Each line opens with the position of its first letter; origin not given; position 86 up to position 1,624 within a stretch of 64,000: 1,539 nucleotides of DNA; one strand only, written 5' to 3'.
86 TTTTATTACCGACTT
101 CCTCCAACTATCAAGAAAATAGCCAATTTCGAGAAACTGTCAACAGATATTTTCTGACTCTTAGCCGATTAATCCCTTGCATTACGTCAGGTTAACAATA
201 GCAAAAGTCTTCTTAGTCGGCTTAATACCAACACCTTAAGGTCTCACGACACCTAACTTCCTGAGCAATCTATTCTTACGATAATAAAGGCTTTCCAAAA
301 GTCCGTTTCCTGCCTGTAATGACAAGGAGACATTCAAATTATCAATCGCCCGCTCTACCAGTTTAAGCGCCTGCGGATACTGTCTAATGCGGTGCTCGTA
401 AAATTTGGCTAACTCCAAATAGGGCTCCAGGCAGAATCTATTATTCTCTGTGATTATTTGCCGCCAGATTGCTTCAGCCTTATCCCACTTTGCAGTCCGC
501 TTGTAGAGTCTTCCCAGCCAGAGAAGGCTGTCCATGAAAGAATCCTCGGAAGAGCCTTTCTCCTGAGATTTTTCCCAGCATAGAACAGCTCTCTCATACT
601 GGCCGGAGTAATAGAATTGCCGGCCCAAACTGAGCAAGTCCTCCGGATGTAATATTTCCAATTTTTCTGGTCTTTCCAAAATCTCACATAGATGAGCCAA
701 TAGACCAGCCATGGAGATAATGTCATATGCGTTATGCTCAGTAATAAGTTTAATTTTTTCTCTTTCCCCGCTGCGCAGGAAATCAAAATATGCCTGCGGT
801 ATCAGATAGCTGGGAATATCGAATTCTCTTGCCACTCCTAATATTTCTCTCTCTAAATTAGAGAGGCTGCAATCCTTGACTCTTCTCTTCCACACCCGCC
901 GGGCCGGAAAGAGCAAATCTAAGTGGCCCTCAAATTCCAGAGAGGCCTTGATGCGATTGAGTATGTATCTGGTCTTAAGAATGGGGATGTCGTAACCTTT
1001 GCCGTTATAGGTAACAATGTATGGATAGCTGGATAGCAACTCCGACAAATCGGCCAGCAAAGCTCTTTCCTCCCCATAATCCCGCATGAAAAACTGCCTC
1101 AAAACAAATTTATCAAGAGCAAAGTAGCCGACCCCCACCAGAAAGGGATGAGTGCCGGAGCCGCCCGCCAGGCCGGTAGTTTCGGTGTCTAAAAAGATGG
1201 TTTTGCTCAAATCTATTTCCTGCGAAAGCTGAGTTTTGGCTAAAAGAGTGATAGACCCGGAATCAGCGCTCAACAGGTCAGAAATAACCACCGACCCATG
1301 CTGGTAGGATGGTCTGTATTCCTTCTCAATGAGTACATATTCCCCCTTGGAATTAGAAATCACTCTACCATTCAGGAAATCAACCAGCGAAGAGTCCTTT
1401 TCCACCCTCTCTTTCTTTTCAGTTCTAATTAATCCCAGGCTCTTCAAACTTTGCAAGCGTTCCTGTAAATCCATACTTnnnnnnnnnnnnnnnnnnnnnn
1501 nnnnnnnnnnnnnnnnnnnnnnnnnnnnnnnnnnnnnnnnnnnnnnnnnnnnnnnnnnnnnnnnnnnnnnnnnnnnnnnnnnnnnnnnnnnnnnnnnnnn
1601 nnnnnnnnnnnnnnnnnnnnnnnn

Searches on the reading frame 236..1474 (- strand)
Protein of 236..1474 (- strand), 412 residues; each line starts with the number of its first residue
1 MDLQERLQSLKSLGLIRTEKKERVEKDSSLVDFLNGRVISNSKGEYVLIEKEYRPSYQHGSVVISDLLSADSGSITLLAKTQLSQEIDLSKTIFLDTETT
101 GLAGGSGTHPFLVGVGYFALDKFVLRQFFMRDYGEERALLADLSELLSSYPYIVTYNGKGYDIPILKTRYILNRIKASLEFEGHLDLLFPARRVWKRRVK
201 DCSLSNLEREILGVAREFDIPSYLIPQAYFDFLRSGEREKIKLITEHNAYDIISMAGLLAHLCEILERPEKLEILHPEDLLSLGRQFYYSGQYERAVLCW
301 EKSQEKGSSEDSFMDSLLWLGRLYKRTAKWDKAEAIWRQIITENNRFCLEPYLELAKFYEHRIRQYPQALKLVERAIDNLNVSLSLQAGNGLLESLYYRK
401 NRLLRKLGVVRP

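Call 5: search_protein_families(library=pfam, proteins=[window:236-1474:-], max_evalue=0.01)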
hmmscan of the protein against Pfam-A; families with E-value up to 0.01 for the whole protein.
window:236-1474:- (412 aa): 7 families
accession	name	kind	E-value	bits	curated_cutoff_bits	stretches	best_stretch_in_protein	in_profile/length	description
PF13482.12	RNase_H_2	-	2.7e-36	125.5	22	1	93-262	1-164/165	RNase_H superfamily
PF07719.23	TPR_2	-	6.3e-06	26.4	27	0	278-304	2-28/34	Tetratricopeptide repeat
PF10108.15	DNA_pol_B_exo2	-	5.9e-05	23.3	24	1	134-178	35-80/213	Predicted 3'-5' exonuclease related to the exonuclease domain of PolB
PF03104.25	DNA_pol_B_exo1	-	0.00025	21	23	1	133-174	140-184/242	DNA polymerase family B, exonuclease domain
PF13174.12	TPR_6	-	0.00026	21.9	26.3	0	315-343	1-29/33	Tetratricopeptide repeat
PF13428.12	TPR_14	-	0.00063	20.6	23.5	0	316-357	3-43/44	Tetratricopeptide repeat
PF13176.12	TPR_7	-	0.0085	16.6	27.9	0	320-339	5-24/36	Tetratricopeptide repeat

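Call 6: search_protein_families(library=ncbifam, proteins=[window:236-1474:-], max_evalue=0.01)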
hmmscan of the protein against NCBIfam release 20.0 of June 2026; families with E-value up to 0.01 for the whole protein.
window:236-1474:- (412 aa): 6 families
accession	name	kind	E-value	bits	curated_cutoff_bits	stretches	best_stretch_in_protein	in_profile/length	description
NF004417.0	PRK05761.1-3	equivalog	0.00081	17.5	780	1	133-170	280-317/858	DNA-directed DNA polymerase I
NF004419.0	PRK05761.1-5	equivalog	0.00087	17.3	1285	1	133-171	348-386/932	DNA-directed DNA polymerase I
NF008757.0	PRK11788.1-5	equivalog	0.0017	17.6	363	1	266-377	96-207/388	lipopolysaccharide assembly protein LapB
TIGR02795.1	tol_pal_ybgF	equivalog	0.0028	18.2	90.1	1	282-343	44-105/119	tol-pal system protein YbgF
NF004415.0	PRK05761.1-1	equivalog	0.0053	14.7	1289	1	129-170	285-326/883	DNA-directed DNA polymerase I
NF052312.1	T9SS_PorW_SprE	equivalog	0.0059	15.3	250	1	283-379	110-208/716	type IX secretion system periplasmic lipoprotein PorW/SprE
